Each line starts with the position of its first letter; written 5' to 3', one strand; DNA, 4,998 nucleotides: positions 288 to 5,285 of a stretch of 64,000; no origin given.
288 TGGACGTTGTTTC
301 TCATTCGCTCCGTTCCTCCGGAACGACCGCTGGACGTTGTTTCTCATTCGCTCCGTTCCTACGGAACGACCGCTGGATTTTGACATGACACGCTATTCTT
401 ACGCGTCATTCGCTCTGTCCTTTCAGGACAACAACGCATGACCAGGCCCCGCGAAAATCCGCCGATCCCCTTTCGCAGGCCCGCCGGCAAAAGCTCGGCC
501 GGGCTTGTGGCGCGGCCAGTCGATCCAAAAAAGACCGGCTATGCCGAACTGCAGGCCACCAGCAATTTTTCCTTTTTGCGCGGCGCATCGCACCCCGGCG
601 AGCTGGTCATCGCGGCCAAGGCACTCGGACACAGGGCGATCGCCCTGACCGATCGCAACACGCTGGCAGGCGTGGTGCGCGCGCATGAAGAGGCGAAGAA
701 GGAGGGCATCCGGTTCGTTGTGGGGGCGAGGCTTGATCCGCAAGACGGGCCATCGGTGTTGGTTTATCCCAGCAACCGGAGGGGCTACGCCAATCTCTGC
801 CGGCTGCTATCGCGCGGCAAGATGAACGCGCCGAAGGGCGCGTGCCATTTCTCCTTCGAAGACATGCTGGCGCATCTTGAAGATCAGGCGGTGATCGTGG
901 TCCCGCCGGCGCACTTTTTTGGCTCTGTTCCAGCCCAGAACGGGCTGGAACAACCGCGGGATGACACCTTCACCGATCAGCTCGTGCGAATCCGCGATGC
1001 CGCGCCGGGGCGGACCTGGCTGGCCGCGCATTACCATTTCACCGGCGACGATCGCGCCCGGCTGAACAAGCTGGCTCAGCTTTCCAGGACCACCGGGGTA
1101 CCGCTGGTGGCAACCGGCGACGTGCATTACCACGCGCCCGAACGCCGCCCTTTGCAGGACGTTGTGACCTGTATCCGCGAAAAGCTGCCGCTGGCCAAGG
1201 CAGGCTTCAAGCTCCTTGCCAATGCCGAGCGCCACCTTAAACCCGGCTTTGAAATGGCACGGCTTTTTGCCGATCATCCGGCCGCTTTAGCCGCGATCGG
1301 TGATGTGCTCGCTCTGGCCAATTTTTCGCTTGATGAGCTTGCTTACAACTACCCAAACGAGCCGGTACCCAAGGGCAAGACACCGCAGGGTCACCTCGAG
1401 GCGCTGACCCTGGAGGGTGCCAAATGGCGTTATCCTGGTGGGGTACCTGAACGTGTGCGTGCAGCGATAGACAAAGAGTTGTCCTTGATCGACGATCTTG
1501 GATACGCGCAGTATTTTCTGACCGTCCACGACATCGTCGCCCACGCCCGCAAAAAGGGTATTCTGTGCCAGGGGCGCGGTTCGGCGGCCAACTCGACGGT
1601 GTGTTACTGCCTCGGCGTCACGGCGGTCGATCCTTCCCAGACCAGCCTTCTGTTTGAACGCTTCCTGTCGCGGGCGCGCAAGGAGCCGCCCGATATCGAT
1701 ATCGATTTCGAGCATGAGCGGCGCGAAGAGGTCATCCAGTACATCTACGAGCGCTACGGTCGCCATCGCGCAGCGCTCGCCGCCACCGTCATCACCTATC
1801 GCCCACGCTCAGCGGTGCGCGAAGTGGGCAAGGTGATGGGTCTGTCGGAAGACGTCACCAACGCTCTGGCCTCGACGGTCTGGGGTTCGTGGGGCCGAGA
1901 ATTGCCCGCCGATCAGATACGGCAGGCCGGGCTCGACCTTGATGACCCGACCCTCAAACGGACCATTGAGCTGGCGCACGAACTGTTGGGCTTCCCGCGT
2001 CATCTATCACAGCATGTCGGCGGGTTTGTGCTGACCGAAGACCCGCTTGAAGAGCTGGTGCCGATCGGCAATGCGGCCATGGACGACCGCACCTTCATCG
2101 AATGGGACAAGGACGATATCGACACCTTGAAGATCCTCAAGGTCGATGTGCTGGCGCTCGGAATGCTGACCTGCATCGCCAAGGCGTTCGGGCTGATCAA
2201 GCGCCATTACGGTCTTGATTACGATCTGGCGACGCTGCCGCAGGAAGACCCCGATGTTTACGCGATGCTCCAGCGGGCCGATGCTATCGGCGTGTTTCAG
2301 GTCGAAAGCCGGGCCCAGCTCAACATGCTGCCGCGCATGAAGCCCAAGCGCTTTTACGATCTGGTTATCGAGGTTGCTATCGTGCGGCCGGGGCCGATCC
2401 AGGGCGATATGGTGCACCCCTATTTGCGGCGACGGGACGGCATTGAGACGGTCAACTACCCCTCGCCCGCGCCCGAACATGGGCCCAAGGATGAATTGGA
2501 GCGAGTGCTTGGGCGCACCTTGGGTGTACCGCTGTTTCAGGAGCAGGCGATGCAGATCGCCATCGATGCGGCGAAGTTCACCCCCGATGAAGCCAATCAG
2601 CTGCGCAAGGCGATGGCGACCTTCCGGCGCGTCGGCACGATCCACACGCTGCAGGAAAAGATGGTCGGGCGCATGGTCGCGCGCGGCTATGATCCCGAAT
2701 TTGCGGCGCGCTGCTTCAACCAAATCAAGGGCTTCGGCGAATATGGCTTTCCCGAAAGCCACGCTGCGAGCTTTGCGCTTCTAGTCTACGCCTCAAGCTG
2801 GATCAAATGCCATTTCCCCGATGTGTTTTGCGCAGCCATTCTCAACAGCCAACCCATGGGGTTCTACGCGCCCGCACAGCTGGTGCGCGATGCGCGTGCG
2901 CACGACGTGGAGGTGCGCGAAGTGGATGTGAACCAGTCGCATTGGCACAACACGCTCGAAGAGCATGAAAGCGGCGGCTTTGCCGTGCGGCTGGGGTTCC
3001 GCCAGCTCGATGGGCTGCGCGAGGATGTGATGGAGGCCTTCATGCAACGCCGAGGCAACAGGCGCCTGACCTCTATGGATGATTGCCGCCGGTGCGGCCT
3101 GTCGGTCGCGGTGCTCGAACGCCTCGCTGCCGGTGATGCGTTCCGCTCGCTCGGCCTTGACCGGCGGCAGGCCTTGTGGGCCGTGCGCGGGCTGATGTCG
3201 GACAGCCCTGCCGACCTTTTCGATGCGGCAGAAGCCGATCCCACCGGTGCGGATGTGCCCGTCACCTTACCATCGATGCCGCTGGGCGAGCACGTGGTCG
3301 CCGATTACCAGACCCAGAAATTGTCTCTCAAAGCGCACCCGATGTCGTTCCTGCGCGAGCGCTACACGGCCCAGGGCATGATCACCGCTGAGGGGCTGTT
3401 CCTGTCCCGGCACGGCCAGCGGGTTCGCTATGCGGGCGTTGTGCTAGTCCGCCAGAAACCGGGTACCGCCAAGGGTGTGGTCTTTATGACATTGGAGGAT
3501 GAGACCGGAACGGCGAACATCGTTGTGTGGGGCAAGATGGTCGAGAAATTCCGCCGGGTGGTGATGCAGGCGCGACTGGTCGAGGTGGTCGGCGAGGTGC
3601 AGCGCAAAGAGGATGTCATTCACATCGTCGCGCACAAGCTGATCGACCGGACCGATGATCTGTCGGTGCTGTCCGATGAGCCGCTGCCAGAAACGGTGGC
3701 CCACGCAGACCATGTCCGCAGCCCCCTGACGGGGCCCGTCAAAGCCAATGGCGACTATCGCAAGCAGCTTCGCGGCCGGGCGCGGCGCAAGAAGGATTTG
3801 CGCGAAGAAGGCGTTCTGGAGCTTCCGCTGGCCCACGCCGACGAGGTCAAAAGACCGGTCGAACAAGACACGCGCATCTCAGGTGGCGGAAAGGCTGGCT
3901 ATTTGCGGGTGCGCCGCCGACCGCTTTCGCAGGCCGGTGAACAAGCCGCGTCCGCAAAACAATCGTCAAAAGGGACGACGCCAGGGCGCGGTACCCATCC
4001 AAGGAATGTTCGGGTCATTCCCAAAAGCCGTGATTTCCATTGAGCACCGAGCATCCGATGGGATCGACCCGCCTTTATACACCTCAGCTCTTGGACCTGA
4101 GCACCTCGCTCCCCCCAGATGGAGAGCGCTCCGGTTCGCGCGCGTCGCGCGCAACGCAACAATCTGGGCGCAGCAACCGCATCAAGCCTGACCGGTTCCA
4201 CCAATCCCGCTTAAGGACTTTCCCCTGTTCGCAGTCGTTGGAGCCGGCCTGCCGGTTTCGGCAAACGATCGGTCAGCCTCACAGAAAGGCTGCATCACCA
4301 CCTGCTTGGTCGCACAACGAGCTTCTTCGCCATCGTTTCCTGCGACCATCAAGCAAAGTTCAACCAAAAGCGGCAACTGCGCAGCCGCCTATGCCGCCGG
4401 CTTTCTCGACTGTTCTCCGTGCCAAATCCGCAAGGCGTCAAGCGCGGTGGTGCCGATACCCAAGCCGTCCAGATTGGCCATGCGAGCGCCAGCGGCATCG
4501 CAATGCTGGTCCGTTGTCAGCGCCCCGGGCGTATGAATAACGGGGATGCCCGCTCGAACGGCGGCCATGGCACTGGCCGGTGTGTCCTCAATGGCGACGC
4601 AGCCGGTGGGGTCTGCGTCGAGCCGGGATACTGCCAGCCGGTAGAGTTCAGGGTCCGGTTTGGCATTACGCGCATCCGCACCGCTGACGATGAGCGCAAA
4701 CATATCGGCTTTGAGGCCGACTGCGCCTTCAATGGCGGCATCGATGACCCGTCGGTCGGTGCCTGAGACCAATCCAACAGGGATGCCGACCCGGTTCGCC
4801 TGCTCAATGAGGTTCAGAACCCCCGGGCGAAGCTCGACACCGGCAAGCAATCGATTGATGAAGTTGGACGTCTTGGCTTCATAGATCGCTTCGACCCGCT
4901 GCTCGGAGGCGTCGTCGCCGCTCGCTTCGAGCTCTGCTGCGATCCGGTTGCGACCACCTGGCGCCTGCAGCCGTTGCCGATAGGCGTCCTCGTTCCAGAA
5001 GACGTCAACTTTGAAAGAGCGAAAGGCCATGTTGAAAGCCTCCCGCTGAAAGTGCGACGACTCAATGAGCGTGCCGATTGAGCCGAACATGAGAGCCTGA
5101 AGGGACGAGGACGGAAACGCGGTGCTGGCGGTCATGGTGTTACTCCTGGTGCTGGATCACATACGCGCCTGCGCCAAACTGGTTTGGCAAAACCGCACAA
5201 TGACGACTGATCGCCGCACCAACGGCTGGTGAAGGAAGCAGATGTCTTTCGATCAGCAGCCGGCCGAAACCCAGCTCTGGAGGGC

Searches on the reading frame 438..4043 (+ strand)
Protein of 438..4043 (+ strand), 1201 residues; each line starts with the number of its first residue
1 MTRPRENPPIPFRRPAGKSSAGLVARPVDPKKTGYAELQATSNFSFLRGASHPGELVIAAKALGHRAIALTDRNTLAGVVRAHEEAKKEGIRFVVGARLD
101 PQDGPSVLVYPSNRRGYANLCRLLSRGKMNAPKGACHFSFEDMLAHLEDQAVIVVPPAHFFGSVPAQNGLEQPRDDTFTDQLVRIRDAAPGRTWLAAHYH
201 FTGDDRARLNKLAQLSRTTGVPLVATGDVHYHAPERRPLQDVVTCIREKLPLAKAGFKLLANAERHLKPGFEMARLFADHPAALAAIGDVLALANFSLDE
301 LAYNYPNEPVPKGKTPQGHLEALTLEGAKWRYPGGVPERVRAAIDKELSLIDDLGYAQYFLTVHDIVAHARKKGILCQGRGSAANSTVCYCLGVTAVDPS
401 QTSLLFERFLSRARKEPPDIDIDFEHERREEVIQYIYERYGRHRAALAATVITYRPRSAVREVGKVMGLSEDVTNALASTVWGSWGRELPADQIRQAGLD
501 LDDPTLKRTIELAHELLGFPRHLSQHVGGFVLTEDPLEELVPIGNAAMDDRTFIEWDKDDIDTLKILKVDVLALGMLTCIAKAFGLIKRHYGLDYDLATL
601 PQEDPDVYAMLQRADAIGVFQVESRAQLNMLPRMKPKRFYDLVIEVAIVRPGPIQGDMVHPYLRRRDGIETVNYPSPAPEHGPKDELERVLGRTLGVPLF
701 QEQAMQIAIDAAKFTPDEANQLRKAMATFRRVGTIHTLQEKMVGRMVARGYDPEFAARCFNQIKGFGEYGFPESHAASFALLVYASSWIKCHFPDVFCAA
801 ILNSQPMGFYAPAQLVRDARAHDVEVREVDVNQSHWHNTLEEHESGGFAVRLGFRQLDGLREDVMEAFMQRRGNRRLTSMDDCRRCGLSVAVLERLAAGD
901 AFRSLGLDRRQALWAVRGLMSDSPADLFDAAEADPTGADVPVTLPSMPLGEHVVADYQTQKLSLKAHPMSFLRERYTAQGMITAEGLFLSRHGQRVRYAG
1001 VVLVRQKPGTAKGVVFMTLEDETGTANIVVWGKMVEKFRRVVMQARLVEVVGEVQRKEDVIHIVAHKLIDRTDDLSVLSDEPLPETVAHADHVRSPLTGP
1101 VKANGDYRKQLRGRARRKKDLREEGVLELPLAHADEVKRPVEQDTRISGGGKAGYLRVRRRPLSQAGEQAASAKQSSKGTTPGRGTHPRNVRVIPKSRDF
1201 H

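Call 5: search_protein_families(library=pfam, proteins=[window:438-4043:+])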
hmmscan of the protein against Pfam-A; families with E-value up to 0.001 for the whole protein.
window:438-4043:+ (1201 aa): 5 families
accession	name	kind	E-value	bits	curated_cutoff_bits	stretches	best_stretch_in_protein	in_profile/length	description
PF07733.18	DNA_pol3_alpha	-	1.7e-90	303.6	23.9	1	319-573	2-260/260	Bacterial DNA polymerase III alpha NTPase domain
PF17657.6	DNA_pol3_finger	-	7e-55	185.3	22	1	576-749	1-165/166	Bacterial DNA polymerase III alpha subunit finger domain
PF14579.12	HHH_6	-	2.7e-16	60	25.6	1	824-912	2-90/90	Helix-hairpin-helix motif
PF02811.25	PHP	-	4.8e-15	56.7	26.4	1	39-146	3-114/164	PHP domain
PF01336.31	tRNA_anti-codon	-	8.1e-09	35.7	27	1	999-1068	4-72/75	OB-fold nucleic acid binding domain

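Call 31: find_related_loci(query=window:438-4043:+, collection=genome_contigs, flank=5000)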
Query window:438-4043:+ (1201 aa) in genome_contigs; peptide patterns used: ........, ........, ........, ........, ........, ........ (x = any residue, [..] = any of these).
600 stretches matched a pattern (row limit reached: there are more); 598 encode a relative of the query (tblastn E <= 1e-3); the best 80 are kept; 80 distinct loci.
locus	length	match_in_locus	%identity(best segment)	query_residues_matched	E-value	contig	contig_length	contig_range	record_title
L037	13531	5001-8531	64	34-1201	0e+0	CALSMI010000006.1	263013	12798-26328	MAG: uncultured Rhizobiaceae group bacterium isolate S_MB273 genome assembly, contig: contig_17997_S_MB273, whole genome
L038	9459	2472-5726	60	31-1201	0e+0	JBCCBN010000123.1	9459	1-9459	MAG: Pseudomonadota bacterium isolate P01_A01_bin.36 k141_1031518_length_9459_cov_9.0000, whole genome shotgun sequence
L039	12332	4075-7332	60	33-1201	0e+0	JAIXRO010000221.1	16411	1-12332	MAG: Hyphomonadaceae bacterium isolate C4_MAG_00064 pond_C4_MAG_00064_000000000154, whole genome shotgun sequence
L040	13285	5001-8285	59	24-1201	0e+0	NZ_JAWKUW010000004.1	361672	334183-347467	MAG: Hyphomonas sp. isolate BC3.34 BC3.34.fa-4, whole genome shotgun sequence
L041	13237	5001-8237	58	33-1201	0e+0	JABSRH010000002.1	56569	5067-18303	MAG: Parvularculaceae bacterium isolate DT_81 DT-Parvularculaceae-1_scaffold_2, whole genome shotgun sequence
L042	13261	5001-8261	59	33-1201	0e+0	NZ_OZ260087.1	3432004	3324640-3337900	MAG: Hyphomonas sp. isolate C9799-m1-bin12 chromosome 1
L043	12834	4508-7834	59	35-1201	0e+0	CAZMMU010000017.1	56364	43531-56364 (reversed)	MAG TPA_asm: uncultured Hyphomonas sp. isolate SRP268394_co1_7 genome assembly, contig: NODE_845_length_56364_cov_11.718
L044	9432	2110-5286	62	35-1097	0e+0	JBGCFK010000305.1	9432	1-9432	MAG: Paracoccaceae bacterium isolate SGMAG-23 contig305, whole genome shotgun sequence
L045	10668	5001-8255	61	30-1097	0e+0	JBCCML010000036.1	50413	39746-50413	MAG: Pseudomonadota bacterium isolate P01_C01_bin.51 k141_1316338_length_50413_cov_48.8948, whole genome shotgun sequenc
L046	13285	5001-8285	57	35-1201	0e+0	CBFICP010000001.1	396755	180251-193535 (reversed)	MAG: Henriciella sp. isolate Co_bin_457_strict genome assembly, contig: Co_bin_457_strict_c1, whole genome shotgun seque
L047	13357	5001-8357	57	35-1201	0e+0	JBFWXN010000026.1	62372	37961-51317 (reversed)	MAG: Hyphomicrobiaceae bacterium isolate CA_2019_TPBS_141 NODE_3295_length_62372_cov_5.334260_TPBS, whole genome shotgun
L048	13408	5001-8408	59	35-1119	0e+0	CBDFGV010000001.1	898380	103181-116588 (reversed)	MAG: Hyphomicrobiaceae bacterium isolate 7032e4e1-398e-4d18-9725-dcc1602ce41d genome assembly, contig: contig_1, whole g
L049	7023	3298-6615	59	1-1201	0e+0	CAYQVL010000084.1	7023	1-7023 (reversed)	MAG TPA_asm: uncultured Sphingomonadaceae bacterium isolate SRP118108_co4_32 genome assembly, contig: NODE_11875_length_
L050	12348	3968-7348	59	34-1103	0e+0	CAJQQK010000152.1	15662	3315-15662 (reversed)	MAG: uncultured Hyphomicrobiaceae bacterium isolate 3_20180511_Bin_20180511_Bin_113_1 genome assembly, contig: c_0000024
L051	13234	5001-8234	56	32-1201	0e+0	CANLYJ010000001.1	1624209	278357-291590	uncultured Rhodobacteraceae bacterium isolate 356.fasta genome assembly, contig: NODE_1, whole genome shotgun sequence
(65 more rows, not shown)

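Call 33: find_encoding_contigs(protein=window:438-4043:+, flank=5000, max_places=10)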
Protein window:438-4043:+ (1201 aa): no gene with exactly this product is on record in the collection.

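Call 79: search_protein_families(library=ncbifam, proteins=[window:438-4043:+])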
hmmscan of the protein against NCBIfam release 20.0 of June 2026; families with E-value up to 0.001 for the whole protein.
window:438-4043:+ (1201 aa): 14 families
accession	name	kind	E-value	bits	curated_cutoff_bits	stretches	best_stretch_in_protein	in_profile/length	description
NF004225.0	PRK05672.1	subfamily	0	1470.8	939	1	33-1088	4-1038/1047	error-prone DNA polymerase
NF004226.0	PRK05673.1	equivalog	8.2e-173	577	1002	1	34-1073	5-1064/1146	DNA polymerase III subunit alpha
TIGR00594.1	polc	superfamily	1.7e-156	523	434.35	1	36-1031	2-1022/1022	DNA polymerase III subunit alpha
NF005298.0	PRK06826.1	equivalog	4.8e-154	514.7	1260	1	33-1068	3-1069/1151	DNA polymerase III subunit alpha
NF005377.0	PRK06920.1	equivalog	4.8e-124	415.4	1806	1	35-1068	3-1020/1108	DNA polymerase III subunit alpha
NF005617.0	PRK07374.1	equivalog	1.8e-114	383.8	1653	1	35-1078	3-1086/1170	DNA polymerase III subunit alpha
NF005582.0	PRK07279.1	equivalog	9.7e-104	348.3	1279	2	222-872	149-770/1033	DNA polymerase III subunit alpha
NF005516.0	PRK07135.1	equivalog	5.2e-97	326.1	1084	2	339-907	252-814/974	DNA polymerase III DnaE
NF004550.0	PRK05898.1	equivalog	4e-96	323.2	1182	1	274-909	187-813/971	DNA polymerase III subunit alpha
NF007079.0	PRK09532.1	equivalog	1.2e-80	271.9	1525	1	36-771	4-776/876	DNA polymerase III subunit alpha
NF001688.0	PRK00448.1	equivalog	1.4e-28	99.1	873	2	209-399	720-912/1445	PolC-type DNA polymerase III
TIGR01405.1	polC_Gram_pos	equivalog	1.8e-25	88.9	1043.45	2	209-399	486-677/1211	DNA polymerase III subunit alpha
NF005616.0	PRK07373.1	equivalog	6.7e-08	31.5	646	0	771-912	38-179/449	DNA polymerase III subunit alpha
NF041577.1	nside_bi_sphtase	equivalog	6.8e-06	25.4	400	1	48-97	14-63/276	3',5'-nucleoside bisphosphate phosphatase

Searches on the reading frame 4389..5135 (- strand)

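Call 5: search_protein_families(library=pfam, proteins=[window:4389-5135:-])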
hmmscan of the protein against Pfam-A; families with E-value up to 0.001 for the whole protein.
window:4389-5135:- (248 aa): 2 families
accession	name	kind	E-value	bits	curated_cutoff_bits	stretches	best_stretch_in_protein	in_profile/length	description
PF00702.32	Hydrolase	-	2.7e-20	74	26.4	1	21-196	10-191/191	haloacid dehalogenase-like hydrolase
PF13419.12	HAD_2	-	2.8e-16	60.6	23.8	1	21-200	7-176/178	Haloacid dehalogenase-like hydrolase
